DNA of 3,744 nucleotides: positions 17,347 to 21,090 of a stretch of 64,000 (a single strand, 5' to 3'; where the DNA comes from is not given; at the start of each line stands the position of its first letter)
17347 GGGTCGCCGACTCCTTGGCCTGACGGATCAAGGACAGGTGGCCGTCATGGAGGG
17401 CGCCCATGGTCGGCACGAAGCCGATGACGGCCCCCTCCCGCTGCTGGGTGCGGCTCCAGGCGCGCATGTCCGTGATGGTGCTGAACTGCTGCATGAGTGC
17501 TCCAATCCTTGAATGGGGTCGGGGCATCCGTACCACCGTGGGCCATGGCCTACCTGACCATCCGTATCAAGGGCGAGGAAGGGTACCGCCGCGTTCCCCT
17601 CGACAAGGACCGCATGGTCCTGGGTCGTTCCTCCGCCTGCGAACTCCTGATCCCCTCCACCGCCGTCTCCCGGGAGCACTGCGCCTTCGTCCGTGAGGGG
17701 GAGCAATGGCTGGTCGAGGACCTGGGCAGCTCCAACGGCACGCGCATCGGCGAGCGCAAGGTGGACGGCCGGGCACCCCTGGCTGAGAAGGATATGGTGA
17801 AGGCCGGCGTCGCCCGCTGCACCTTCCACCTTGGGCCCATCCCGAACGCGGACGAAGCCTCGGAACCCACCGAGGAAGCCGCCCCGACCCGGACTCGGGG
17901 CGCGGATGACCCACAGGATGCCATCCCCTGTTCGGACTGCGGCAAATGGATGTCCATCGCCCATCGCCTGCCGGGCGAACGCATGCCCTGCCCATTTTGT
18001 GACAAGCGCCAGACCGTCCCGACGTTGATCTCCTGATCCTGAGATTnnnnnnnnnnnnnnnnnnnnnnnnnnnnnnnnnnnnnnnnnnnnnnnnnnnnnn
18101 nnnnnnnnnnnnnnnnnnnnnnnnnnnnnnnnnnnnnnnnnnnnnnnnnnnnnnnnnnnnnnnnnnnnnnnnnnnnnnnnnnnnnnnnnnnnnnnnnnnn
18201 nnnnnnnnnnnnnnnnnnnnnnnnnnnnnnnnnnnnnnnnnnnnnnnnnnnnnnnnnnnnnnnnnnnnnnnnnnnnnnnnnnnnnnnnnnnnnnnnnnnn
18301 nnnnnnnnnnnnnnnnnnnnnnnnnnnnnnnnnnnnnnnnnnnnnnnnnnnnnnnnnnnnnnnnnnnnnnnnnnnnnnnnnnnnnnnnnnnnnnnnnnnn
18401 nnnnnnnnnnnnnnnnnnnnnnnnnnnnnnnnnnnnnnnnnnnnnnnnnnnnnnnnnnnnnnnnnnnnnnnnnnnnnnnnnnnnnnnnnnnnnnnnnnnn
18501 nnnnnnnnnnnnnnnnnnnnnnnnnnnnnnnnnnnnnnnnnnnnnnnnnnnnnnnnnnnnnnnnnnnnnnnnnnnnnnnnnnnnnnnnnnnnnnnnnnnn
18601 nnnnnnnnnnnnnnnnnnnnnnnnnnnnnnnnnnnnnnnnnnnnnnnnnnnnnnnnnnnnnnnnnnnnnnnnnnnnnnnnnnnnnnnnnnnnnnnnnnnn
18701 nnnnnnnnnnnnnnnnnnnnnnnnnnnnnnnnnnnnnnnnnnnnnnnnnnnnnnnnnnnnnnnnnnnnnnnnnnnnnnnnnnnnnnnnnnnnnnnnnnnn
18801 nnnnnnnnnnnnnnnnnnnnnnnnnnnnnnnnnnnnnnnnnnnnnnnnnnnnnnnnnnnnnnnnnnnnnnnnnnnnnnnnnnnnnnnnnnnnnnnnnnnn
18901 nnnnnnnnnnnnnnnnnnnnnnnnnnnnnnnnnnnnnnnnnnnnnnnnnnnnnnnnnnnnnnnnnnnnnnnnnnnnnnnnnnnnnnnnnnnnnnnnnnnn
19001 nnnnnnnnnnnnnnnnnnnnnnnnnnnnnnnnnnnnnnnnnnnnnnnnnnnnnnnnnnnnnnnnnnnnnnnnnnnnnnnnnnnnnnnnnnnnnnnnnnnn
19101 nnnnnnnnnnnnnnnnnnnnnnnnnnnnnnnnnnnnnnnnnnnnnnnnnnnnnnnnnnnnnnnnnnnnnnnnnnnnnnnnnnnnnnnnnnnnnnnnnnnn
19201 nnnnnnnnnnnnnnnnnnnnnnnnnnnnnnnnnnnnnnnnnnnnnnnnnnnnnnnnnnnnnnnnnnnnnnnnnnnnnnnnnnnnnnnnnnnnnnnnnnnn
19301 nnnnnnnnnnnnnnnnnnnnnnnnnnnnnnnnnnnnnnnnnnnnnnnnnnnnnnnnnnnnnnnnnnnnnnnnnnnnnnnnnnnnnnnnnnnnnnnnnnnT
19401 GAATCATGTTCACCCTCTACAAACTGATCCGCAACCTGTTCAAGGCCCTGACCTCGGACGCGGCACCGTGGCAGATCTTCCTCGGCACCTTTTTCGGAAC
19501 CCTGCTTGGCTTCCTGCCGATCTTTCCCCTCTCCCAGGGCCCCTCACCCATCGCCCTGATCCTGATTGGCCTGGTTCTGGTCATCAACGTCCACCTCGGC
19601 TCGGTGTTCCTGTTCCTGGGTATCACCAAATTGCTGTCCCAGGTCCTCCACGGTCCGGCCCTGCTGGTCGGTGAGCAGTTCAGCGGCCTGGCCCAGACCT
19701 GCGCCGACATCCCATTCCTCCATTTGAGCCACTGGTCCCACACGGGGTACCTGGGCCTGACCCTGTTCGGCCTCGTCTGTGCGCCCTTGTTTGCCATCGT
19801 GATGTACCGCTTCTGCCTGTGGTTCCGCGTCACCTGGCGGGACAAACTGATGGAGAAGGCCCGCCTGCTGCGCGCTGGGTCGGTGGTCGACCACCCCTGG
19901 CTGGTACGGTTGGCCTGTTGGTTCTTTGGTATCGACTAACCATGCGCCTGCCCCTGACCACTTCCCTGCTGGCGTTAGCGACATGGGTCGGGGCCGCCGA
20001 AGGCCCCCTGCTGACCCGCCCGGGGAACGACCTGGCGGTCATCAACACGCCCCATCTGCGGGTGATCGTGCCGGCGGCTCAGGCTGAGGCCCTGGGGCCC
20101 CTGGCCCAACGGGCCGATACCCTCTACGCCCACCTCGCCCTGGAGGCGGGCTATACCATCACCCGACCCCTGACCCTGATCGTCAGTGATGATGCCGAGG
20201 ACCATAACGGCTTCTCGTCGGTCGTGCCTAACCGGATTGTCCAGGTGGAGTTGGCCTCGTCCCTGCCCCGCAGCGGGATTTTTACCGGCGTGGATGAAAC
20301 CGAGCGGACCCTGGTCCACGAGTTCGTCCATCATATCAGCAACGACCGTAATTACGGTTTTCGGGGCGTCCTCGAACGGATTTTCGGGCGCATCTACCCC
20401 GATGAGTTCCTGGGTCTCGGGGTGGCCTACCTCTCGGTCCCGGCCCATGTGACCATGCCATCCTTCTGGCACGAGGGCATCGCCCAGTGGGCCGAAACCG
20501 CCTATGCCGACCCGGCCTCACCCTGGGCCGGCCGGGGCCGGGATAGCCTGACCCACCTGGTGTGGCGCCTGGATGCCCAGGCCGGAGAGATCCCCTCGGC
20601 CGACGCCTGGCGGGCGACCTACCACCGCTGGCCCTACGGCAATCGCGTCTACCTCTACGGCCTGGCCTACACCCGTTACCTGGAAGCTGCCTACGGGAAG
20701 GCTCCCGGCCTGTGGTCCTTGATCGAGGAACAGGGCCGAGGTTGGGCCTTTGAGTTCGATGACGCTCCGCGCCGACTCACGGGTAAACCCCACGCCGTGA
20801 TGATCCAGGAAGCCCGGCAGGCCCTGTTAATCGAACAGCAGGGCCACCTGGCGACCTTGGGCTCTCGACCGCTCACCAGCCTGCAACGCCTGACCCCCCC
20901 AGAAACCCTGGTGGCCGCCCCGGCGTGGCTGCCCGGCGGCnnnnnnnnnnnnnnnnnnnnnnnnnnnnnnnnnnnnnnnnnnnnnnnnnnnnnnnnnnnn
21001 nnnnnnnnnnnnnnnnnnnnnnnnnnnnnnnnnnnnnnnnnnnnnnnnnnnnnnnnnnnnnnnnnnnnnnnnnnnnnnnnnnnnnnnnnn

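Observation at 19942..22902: Chimeric ~990-aa outer-membrane protein: HExxH domain + TolB-like propeller + C-terminal barrel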

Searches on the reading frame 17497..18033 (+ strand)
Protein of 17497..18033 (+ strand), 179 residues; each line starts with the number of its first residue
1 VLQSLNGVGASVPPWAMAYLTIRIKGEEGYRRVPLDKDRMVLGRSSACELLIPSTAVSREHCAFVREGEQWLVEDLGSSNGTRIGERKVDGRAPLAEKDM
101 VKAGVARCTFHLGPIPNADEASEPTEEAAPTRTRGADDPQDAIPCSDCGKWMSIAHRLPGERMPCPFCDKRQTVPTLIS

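Call 4: search_protein_families(library=pfam, proteins=[window:17497-18033:+], max_evalue=1)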
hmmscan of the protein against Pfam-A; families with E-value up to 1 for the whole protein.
window:17497-18033:+ (179 aa): 6 families
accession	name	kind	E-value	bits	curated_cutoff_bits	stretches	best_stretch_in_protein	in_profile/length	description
PF00498.31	FHA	-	7.7e-15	55.5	20.7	1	41-103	2-66/67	FHA domain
PF16697.10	Yop-YscD_cpl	-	7.5e-12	45.8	33.2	1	25-110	4-90/94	Inner membrane component of T3SS, cytoplasmic domain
PF23458.2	DUF7130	-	0.036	14.4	35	1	145-172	56-80/89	Domain of unknown function (DUF7130)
PF06221.18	zf-C2HC5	-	0.077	13.4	25.8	1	144-170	19-42/54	Putative zinc finger motif, C2HC5-type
PF04810.20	zf-Sec23_Sec24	-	0.4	11.2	25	1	158-175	17-36/39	Sec23/Sec24 zinc finger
PF14354.12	Lar_restr_allev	-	0.49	11.1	28.6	0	164-174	5-15/58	Restriction alleviation protein Lar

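Call 5: search_protein_families(library=ncbifam, proteins=[window:17497-18033:+], max_evalue=1)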
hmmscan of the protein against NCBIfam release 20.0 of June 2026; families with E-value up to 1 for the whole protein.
window:17497-18033:+ (179 aa): 6 families
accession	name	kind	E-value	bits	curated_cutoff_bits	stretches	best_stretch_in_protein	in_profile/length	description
NF049868.1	FhaB_Rv0019c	equivalog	2.5e-16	60.1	125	1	24-105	72-153/158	FHA domain-containing protein FhaB/FipA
NF041660.2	oxygluDhInhib_OdhI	equivalog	7.8e-11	42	200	1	17-110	36-127/130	oxoglutarate dehydrogenase inhibitor Odhl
NF052573.1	HisKinEspAMyxo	equivalog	7.6e-06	24.2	1400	1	33-106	41-114/755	serine histidine kinase EspA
TIGR03354.1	VI_FHA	hypoth_equivalog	5.4e-05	23.2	120.25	1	35-129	21-119/420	type VI secretion system-associated FHA domain protein TagH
NF052403.1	ESX1TransRegEspM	equivalog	0.024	13.5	550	1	20-123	13-116/367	ESX-1 type VII secretion system transcriptional regulator EspM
NF001608.0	PRK00398.1-6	equivalog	0.21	11.4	84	1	145-171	6-30/46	DNA-directed RNA polymerase subunit P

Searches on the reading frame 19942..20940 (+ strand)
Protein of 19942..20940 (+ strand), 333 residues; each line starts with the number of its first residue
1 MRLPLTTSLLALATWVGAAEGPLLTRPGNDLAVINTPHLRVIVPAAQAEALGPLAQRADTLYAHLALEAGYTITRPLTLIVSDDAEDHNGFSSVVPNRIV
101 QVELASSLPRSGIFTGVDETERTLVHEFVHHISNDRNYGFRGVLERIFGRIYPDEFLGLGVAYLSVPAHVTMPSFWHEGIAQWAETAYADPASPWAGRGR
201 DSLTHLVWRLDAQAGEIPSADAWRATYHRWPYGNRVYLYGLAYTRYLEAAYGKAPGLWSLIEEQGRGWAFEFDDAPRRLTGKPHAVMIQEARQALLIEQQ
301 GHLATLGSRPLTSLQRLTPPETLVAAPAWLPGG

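Call 20: search_protein_families(library=pfam, proteins=[window:19942-20940:+], max_evalue=10)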
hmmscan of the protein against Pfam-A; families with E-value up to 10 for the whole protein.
window:19942-20940:+ (333 aa): 1 family
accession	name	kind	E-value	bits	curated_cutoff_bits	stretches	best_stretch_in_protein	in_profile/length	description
PF01752.23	Peptidase_M9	-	0.7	9.6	26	1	174-247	189-248/289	Collagenase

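Call 42: search_solved_structures(query=A3, max_evalue=10, show_alignments=4)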
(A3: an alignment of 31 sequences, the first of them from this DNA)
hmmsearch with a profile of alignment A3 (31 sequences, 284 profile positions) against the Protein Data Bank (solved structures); distinct sequences matched with E-value up to 10: 2.
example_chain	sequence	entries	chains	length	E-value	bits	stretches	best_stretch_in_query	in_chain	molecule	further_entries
3e11_A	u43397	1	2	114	0.22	14.2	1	88-116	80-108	predicted zincin-like metalloprotease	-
3k13_A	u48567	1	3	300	0.38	13.4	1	22-70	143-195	5-methyltetrahydrofolate-homocysteine methyltransferase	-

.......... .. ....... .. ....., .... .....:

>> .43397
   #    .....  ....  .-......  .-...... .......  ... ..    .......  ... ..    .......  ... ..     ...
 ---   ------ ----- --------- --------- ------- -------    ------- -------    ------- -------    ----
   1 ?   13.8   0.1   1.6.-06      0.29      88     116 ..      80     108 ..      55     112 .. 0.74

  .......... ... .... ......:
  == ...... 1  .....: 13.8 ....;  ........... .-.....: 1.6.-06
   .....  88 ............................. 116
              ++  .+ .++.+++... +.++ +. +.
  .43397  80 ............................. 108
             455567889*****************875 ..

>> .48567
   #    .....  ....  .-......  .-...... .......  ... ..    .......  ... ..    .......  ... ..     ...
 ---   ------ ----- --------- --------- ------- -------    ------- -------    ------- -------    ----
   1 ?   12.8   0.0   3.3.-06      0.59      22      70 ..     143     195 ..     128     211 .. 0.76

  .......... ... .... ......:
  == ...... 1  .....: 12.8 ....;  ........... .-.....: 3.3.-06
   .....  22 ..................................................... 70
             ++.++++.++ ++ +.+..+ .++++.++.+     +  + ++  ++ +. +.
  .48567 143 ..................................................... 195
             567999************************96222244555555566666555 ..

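Call 43: search_protein_families(library=pfam, alignment_id=A3, max_evalue=1)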
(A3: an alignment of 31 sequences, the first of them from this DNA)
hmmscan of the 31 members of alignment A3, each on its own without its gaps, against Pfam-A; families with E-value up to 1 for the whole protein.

A. member 1, seq(291 aa): 1 family
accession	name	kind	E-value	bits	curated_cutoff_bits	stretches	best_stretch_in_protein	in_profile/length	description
PF01752.23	Peptidase_M9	-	0.68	9.6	26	0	153-226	189-248/289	Collagenase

B. families by the number of members that match (of 31 scanned): 17 families
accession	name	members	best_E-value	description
PF13485.12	Peptidase_MA_2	6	0.00053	Peptidase MA superfamily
PF01752.23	Peptidase_M9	4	0.062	Collagenase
PF10263.15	SprT-like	2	0.0023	SprT-like family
PF01435.24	Peptidase_M48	2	0.011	Peptidase family M48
PF04450.18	BSP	2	0.044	Peptidase of plants and bacteria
PF09720.15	Unstab_antitox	1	0.024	Putative addiction module component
PF23386.1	NPP-6_helical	1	0.059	NPP-6, helical domain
PF12867.12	DinB_2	1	0.067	DinB superfamily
PF13702.11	Lysozyme_like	1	0.084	Lysozyme-like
PF08325.16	WLM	1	0.096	WLM domain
PF20010.5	Collagen_trimer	1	0.097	Collagen trimerization domain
PF13678.12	Peptidase_M85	1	0.11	NFkB-p65-degrading zinc protease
PF00165.29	HTH_AraC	1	0.12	Bacterial regulatory helix-turn-helix proteins, AraC family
PF10026.15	DUF2268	1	0.18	Predicted Zn-dependent protease (DUF2268)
PF01433.26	Peptidase_M1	1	0.19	Peptidase family M1 domain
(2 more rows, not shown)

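Call 51: predict_structure(alignment_id=A3)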
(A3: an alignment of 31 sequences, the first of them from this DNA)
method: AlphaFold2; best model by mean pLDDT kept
length: 291 residues; sequences in the alignment: 31
mean_pLDDT: 92.5   pTM: 0.92
mean pLDDT of the five models: 92.5, 91.6, 91.4, 91.3, 90.8
residues with pLDDT >= 90: 235; 70-90: 47; 50-70: 8; < 50: 1
segments of 3 or more residues with pLDDT < 50: none
pLDDT, mean of each block of 10 residues (from residue 1): 70 98 97 98 97 97 93 95 92 86 97 94 90 87 91 97 95 88 94 95 91 94 95 82 93 94 97 97 91 67
secondary structure, 60 per line:
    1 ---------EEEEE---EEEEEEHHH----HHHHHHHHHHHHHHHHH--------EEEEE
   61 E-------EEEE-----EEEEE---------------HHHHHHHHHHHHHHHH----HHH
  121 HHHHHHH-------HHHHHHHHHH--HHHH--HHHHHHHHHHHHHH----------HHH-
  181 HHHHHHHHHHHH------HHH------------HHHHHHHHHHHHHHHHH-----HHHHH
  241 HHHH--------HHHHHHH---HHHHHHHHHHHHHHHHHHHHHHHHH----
elements in order: E10-14 E18-23 H31-47 E56-61 E69-72 E78-82 H98-113 H118-127 H135-144 H147-150 H153-166 H181-192 H214-230 H236-244 H253-259 H263-287

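Call 56: fold_search(model_id=the predicted structure, library=pdb)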
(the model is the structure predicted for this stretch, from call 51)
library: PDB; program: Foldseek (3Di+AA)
matches with E <= 10: 383; with E <= 0.001: 8
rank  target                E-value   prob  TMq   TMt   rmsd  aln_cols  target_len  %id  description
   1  3cia_B                9.1e-05  1.00  0.47  0.26   6.8       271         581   12  Crystal structure of cold-aminopeptidase from Colwellia psychrerythraea (released 2008-07-01)
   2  3cia_A                1.0e-04  1.00  0.47  0.26   6.8       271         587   13  Crystal structure of cold-aminopeptidase from Colwellia psychrerythraea (released 2008-07-01)
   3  3cia_D                1.4e-04  1.00  0.44  0.24   7.6       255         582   13  Crystal structure of cold-aminopeptidase from Colwellia psychrerythraea (released 2008-07-01)
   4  1gw6                  4.4e-04  1.00  0.46  0.24   8.8       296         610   11  STRUCTURE OF LEUKOTRIENE A4 HYDROLASE D375N MUTANT (released 2003-03-06)
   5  3fui                  6.4e-04  1.00  0.50  0.26   6.9       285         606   12  Leukotriene A4 hydrolase in complex with N-benzyl-4-[(2R)-pyrrolidin-2-ylmethoxy]aniline (released 2009-07-28)
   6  5nie_A                6.4e-04  1.00  0.44  0.23   9.8       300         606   12  Crystal structure of human LTA4H mutant R563A in open conformation (released 2017-08-23)
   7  4gaa_A                7.2e-04  1.00  0.46  0.25   8.6       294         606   12  Structure of Leukotriene A4 hydrolase from Xenopus laevis complexed with inhibitor bestatin (released 2013-06-12)
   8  3b7s_A                9.4e-04  1.00  0.50  0.26   6.7       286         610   13  [E296Q]LTA4H in complex with RSR substrate (released 2008-09-16)
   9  4ar8_A                1.2e-03  1.00  0.43  0.34   7.7       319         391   11  Crystal structure of the peptidase domain of collagenase T from Clostridium tetani complexed with the peptidic inhibit (released 2013-06-05)
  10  4gaa_B                1.4e-03  1.00  0.45  0.24   9.5       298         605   11  Structure of Leukotriene A4 hydrolase from Xenopus laevis complexed with inhibitor bestatin (released 2013-06-12)
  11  7xyo_A                1.4e-03  1.00  0.45  0.28   7.4       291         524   12  Crystal Structure of a M61 aminopeptidase family member from Myxococcus fulvus (released 2023-06-07)
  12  4fgm                  1.4e-03  1.00  0.41  0.23   7.6       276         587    9  Crystal structure of the aminopeptidase N family protein Q5QTY1 from Idiomarina loihiensis. Northeast Structural Genomic (released 2012-08-01)
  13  5ni4_B                1.9e-03  1.00  0.45  0.24   9.6       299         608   12  Crystal structure of human LTA4H mutant E271A in complex with LTA4 (crystal form II) (released 2017-08-23)
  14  7xyo_B                2.0e-03  1.00  0.43  0.27   7.2       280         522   12  Crystal Structure of a M61 aminopeptidase family member from Myxococcus fulvus (released 2023-06-07)
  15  4ar8_B                2.5e-03  1.00  0.44  0.35   7.5       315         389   11  Crystal structure of the peptidase domain of collagenase T from Clostridium tetani complexed with the peptidic inhibit (released 2013-06-05)
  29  3qnf_B                5.9e-03  1.00  0.43  0.19   8.6       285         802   10  Crystal structure of the open state of human endoplasmic reticulum aminopeptidase 1 ERAP1 (released 2011-02-23)
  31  3qnf_A                6.3e-03  1.00  0.44  0.21   8.6       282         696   10  Crystal structure of the open state of human endoplasmic reticulum aminopeptidase 1 ERAP1 (released 2011-02-23)
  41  3qnf_C                8.7e-03  0.99  0.42  0.18   8.9       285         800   10  Crystal structure of the open state of human endoplasmic reticulum aminopeptidase 1 ERAP1 (released 2011-02-23)
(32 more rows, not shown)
